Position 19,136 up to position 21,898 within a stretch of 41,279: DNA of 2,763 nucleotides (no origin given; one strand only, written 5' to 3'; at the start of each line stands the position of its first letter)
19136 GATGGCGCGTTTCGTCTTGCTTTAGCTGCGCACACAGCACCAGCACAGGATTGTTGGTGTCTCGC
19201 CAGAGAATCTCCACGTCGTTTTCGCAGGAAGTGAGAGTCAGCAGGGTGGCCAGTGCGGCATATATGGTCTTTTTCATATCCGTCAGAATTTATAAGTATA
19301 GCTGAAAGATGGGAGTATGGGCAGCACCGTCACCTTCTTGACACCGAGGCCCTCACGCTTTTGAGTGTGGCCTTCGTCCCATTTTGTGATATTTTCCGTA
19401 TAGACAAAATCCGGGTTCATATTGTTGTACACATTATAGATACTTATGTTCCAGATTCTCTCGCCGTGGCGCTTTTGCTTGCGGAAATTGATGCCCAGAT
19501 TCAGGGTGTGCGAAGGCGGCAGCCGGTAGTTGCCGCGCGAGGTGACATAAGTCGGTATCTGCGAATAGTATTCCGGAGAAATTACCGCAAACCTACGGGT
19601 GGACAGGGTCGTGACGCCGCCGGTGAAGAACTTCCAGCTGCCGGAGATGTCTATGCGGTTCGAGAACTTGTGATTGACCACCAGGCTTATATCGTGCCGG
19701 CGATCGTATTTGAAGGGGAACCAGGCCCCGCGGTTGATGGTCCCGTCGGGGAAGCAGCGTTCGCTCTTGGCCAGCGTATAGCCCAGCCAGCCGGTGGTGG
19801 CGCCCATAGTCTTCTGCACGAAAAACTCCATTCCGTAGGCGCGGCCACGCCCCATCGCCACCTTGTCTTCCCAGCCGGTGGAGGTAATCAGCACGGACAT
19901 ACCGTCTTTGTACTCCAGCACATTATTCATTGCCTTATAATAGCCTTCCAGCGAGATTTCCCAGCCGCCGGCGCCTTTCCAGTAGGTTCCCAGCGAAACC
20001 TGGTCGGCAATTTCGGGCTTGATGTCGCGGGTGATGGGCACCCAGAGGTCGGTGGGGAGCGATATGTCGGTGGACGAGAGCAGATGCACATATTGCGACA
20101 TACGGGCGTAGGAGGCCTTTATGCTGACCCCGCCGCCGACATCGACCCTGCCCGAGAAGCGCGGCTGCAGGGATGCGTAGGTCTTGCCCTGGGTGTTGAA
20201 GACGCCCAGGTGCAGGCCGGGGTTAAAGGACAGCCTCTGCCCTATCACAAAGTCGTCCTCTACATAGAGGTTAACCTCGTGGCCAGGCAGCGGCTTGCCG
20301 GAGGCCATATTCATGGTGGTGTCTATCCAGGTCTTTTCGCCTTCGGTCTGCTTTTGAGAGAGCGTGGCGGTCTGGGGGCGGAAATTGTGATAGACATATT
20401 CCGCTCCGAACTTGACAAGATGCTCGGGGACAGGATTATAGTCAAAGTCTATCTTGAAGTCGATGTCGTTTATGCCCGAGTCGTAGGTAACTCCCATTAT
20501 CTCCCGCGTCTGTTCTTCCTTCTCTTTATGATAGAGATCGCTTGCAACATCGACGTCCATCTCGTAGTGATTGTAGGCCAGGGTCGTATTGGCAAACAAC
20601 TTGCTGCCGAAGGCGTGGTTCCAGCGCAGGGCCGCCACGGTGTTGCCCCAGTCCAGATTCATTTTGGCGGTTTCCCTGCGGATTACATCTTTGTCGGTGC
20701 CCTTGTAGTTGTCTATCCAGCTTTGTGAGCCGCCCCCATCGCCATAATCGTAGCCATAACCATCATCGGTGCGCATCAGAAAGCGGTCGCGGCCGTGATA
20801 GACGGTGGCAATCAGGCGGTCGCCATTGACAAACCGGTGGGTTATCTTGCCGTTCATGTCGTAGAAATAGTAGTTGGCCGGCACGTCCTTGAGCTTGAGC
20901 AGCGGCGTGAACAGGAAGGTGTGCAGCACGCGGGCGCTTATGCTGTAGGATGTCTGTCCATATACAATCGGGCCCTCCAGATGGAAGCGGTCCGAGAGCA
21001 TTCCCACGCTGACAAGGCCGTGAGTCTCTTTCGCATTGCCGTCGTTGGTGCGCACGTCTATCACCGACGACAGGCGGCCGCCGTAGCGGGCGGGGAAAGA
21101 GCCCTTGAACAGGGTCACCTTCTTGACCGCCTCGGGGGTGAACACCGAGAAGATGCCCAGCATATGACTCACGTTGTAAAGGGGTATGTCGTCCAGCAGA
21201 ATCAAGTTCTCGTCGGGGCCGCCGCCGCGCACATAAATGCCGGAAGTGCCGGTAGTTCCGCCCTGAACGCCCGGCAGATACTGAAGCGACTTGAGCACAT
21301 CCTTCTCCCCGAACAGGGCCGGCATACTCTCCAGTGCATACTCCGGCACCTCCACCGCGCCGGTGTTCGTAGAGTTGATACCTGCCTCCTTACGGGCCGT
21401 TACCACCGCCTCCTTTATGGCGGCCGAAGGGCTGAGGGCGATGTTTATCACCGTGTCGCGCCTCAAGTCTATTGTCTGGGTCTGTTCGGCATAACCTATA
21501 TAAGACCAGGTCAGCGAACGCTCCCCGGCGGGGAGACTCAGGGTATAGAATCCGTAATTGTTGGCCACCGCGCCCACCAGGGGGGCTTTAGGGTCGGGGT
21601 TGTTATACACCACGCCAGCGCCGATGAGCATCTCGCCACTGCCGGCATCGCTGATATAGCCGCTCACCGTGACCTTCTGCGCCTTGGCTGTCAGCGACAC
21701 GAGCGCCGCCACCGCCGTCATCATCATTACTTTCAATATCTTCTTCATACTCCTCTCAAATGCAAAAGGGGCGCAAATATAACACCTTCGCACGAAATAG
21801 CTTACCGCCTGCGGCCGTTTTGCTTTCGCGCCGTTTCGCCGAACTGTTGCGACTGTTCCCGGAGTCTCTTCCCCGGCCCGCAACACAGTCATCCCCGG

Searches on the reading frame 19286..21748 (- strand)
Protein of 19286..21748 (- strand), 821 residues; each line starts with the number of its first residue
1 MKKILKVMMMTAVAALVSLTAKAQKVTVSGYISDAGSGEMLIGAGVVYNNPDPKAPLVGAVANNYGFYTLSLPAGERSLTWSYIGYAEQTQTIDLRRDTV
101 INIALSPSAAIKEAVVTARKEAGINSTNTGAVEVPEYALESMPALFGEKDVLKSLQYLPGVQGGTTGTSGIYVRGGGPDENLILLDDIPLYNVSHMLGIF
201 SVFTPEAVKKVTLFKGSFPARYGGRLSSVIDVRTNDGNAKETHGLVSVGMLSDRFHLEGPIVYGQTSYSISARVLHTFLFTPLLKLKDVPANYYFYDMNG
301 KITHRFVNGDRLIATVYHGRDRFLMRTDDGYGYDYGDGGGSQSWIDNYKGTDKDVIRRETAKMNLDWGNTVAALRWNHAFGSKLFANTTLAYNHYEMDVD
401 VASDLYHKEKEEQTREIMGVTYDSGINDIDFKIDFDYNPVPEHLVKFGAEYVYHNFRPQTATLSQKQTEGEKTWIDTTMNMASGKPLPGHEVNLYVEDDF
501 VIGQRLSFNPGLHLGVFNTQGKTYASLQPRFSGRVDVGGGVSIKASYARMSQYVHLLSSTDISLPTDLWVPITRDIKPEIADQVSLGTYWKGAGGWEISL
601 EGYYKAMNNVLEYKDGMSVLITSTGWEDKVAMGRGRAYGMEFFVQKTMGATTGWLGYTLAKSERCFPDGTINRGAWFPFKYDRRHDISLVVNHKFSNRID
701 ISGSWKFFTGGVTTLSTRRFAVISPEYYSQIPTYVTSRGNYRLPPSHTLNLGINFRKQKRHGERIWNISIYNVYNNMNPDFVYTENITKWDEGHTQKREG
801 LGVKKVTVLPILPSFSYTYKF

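Call 9: search_protein_families(library=pfam, proteins=[window:19286-21748:-], max_evalue=0.01)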
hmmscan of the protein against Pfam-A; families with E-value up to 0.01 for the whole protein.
window:19286-21748:- (821 aa): 3 families
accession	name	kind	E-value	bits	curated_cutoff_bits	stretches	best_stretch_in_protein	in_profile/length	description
PF07715.20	Plug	-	9e-12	45.9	23.9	1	147-225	21-102/107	TonB-dependent Receptor Plug Domain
PF13715.12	CarbopepD_reg_2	-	3.2e-11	43.6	32.2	1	28-116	1-87/88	CarboxypepD_reg-like domain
PF13620.12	CarboxypepD_reg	-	2.2e-09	38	32.3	1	27-105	1-81/82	Carboxypeptidase regulatory-like domain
